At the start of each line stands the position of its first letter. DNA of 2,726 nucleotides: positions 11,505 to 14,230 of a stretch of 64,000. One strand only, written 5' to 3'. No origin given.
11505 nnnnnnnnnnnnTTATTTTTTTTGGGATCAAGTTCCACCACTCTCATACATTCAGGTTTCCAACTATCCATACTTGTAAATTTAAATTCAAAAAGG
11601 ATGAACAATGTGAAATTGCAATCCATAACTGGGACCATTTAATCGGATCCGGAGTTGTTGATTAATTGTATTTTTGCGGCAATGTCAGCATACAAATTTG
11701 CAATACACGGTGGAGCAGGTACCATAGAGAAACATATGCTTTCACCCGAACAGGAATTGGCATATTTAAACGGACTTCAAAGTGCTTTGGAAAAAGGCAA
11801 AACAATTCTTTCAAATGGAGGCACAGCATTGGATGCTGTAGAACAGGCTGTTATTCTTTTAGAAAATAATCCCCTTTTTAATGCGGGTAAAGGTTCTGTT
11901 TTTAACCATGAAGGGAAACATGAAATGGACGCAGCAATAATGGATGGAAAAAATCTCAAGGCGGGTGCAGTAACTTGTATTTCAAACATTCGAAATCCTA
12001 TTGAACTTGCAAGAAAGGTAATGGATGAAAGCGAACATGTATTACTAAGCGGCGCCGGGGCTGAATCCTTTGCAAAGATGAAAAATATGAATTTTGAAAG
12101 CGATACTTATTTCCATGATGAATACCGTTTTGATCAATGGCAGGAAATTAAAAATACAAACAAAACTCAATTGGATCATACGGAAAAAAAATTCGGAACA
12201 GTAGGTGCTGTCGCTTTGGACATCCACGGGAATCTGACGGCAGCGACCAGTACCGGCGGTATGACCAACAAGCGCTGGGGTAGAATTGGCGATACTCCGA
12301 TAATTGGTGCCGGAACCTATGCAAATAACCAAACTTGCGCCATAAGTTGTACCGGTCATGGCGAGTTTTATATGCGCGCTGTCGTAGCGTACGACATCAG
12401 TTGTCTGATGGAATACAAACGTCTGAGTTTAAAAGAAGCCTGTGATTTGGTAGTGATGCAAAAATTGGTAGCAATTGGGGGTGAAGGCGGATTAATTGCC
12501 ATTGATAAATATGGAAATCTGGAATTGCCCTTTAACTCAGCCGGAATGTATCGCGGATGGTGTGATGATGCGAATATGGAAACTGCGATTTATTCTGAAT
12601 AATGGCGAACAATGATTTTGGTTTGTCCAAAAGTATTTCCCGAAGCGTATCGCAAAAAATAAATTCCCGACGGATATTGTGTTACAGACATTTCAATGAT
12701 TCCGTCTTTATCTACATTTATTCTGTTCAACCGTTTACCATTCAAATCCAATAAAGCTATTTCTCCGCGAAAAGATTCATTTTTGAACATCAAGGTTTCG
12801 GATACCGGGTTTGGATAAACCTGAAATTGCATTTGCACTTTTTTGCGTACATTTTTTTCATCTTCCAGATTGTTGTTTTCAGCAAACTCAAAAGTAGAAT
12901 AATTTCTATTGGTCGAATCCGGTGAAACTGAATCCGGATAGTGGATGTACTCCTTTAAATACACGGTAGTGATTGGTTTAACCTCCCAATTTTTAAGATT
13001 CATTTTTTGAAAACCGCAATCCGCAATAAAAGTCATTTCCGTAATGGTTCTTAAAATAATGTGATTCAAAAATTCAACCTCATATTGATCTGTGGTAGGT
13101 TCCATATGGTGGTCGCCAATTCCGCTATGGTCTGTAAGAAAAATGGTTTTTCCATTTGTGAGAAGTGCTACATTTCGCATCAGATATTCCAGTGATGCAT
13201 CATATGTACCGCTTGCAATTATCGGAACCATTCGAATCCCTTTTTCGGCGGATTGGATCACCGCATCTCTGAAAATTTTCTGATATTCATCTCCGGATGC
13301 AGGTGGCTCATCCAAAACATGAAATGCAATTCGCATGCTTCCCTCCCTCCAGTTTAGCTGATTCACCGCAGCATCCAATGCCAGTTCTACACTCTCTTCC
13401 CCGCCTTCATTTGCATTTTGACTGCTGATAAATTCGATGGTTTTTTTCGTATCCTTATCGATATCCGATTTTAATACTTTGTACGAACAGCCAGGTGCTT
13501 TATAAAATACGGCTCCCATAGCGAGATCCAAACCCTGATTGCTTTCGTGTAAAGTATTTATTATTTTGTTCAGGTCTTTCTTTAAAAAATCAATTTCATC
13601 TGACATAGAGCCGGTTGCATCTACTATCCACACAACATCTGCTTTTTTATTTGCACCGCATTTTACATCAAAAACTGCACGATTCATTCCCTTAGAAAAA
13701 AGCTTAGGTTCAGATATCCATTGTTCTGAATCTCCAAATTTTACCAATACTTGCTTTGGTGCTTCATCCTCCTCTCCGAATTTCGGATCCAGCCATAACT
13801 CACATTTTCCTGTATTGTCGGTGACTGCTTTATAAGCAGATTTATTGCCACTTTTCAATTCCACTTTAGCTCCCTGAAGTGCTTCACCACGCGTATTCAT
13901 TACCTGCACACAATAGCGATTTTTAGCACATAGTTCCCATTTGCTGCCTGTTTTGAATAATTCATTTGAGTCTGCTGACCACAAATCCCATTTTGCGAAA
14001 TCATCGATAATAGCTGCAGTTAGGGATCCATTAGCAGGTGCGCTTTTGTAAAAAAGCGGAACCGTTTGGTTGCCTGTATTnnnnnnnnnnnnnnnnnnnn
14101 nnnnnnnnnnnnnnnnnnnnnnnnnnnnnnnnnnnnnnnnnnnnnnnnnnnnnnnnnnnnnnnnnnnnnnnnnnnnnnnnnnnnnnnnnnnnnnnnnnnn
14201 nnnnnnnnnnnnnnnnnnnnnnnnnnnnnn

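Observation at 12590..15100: Mosaic protein combining a PorP/SprF-like N-terminal region with a vWA domain and a T9SS C-terminal sorting domain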

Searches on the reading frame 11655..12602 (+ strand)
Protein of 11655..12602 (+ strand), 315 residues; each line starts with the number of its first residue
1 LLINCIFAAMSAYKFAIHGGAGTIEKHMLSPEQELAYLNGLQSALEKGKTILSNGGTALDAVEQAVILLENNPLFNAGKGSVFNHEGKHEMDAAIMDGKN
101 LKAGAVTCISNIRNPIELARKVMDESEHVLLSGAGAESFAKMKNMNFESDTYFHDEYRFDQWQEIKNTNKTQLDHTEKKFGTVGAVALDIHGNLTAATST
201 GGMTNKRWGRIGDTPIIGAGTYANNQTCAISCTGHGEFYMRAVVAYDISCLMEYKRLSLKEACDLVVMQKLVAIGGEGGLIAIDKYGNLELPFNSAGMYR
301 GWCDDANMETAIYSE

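Call 18: search_protein_families(library=pfam, proteins=[window:11655-12602:+], max_evalue=0.00001)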
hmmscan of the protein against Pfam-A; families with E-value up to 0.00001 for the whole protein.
window:11655-12602:+ (315 aa): 1 family
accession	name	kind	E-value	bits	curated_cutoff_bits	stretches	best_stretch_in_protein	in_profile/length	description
PF01112.23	Asparaginase_2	-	3.1e-113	378.4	27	1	14-311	2-306/309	Asparaginase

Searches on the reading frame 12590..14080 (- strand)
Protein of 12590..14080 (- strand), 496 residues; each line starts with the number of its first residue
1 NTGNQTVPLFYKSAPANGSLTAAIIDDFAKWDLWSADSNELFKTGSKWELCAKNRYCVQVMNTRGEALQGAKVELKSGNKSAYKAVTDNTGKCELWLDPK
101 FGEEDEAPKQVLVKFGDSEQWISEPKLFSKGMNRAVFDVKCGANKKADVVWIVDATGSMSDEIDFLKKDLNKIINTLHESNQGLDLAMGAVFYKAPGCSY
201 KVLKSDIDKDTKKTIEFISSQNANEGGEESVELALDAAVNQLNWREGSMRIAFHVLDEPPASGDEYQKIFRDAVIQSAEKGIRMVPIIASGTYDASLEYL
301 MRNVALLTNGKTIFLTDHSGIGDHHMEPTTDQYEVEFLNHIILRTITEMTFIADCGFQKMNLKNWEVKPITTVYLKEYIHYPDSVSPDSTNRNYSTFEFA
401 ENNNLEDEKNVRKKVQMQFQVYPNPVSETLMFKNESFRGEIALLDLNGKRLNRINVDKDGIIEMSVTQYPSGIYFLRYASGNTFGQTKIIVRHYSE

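Call 61: predict_structure(alignment_id=A6)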
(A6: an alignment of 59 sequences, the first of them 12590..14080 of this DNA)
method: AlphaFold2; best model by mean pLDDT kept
length: 496 residues; sequences in the alignment: 59
mean_pLDDT: 79.1   pTM: 0.81
mean pLDDT of the five models: 79.1, 78.2, 77.2, 76.3, 76.2
residues with pLDDT >= 90: 177; 70-90: 204; 50-70: 47; < 50: 68
segments of 3 or more residues with pLDDT < 50: 1-15, 364-369, 377-414
pLDDT, mean of each block of 10 residues (from residue 1): 31 51 73 58 83 88 91 92 94 87 73 96 90 91 89 91 88 87 92 87 96 94 81 96 96 93 90 97 93 78 92 86 70 82 93 66 46 45 35 30 41 54 84 84 84 87 87 85 79 68
secondary structure, 60 per line:
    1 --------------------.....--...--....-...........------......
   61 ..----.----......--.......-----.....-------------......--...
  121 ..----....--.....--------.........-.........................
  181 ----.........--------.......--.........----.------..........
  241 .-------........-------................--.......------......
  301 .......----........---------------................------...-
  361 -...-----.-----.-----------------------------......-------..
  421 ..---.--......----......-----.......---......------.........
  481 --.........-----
elements in order: E21-25 H33-36 H38-48 E55-62 E72-77 E80-86 E92-96 E110-115 E118-122 E133-137 E146-154 H157-180 E185-193 E202-208 H211-219 H231-241 E249-256 H264-279 E282-288 H295-307 E312-316 E335-337 H338-350 H406-411 E419-422 E429-434 E439-444 E450-456 E460-465 E472-480 E483-491

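Call 63: search_solved_structures(query=A6, max_evalue=0.01)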
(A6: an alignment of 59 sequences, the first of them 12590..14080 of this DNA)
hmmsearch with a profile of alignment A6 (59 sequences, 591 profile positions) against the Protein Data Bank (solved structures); distinct sequences matched with E-value up to 0.01: 6.
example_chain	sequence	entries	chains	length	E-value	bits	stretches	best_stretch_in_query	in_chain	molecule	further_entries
9gbc_A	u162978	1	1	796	5.9e-07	31.7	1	9-117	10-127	TonB-linked outer membrane receptor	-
8aa4_A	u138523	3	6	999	2.4e-06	29.7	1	10-94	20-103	SusC homolog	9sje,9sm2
9hfj_A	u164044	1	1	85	7.5e-06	28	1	21-91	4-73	SusC homolog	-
5t3r_D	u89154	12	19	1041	1e-05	27.6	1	5-118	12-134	SusC homolog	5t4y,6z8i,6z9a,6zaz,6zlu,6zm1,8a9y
6ytc_A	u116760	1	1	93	0.0003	22.7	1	22-83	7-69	TonB-dependent receptor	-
5jvk_A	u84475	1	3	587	0.0007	21.5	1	513-584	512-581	Uncharacterized protein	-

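Call 64: fold_search(model_id=the predicted structure, library=pdb)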
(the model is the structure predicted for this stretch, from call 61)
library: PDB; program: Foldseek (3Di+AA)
matches with E <= 10: 1270; with E <= 0.001: 258
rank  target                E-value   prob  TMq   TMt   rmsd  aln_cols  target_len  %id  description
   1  2vc2_B                5.2e-09  1.00  0.30  0.32  14.5       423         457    9  Re-refinement of Integrin AlphaIIbBeta3 Headpiece Bound to Antagonist L-739758 (released 2008-09-02)
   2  6om1_H                9.4e-09  1.00  0.31  0.44  12.1       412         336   11  Crystal structure of an atypical integrin (released 2019-12-11)
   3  3ze2_D                9.4e-09  1.00  0.31  0.41  12.8       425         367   10  Integrin alphaIIB beta3 headpiece and RGD peptide complex (released 2013-06-05)
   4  2vdk_B                1.7e-08  1.00  0.30  0.32  14.5       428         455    9  Re-refinement of Integrin AlphaIIbBeta3 Headpiece (released 2008-09-02)
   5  7y1t_B                1.7e-08  1.00  0.32  0.43  12.1       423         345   10  Complex of integrin alphaV/beta8 and L-TGF-beta1 at a ratio of 1:2 (released 2022-08-31)
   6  2vdl_B                2.0e-08  1.00  0.31  0.33  14.4       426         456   10  Re-refinement of Integrin AlphaIIbBeta3 Headpiece (released 2008-09-02)
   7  6om1_F                5.4e-08  1.00  0.31  0.44  12.3       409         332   12  Crystal structure of an atypical integrin (released 2019-12-11)
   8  8vs6_B                6.1e-08  1.00  0.31  0.42  11.9       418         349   11  L-TGF-b3/avb8 (released 2024-09-11)
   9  8xfo_B                7.7e-08  1.00  0.30  0.33  14.4       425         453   11  Cryo-EM structure of integrin ITGAV, ITGB3 and CYCLO (RGDFK) complex, conformation 2 (released 2024-12-18)
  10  4mmx_B                1.1e-07  1.00  0.30  0.22  12.8       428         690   10  Integrin AlphaVBeta3 ectodomain bound to the tenth domain of Fibronectin (released 2014-03-26)
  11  5e6s_B                1.2e-07  1.00  0.32  0.35  11.6       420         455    8  Structures of leukocyte integrin aLB2: The aI domain, the headpiece, and the pocket for the internal ligand (released 2016-03-02)
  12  9iuj_B                1.4e-07  1.00  0.30  0.32  13.9       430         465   10  Integrin alpha-v beta-3 in complex with rhodostomin (released 2025-07-30)
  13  6om1_D                1.6e-07  1.00  0.31  0.46  11.9       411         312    9  Crystal structure of an atypical integrin (released 2019-12-11)
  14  6om1_B                1.7e-07  1.00  0.30  0.43  12.5       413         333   11  Crystal structure of an atypical integrin (released 2019-12-11)
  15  8xfg_B                1.8e-07  1.00  0.31  0.32  13.9       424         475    9  Cryo-EM structure of integrin ITGAV, ITGB3 and CYCLO (RGDFK) complex, conformation 1 (released 2024-12-18)
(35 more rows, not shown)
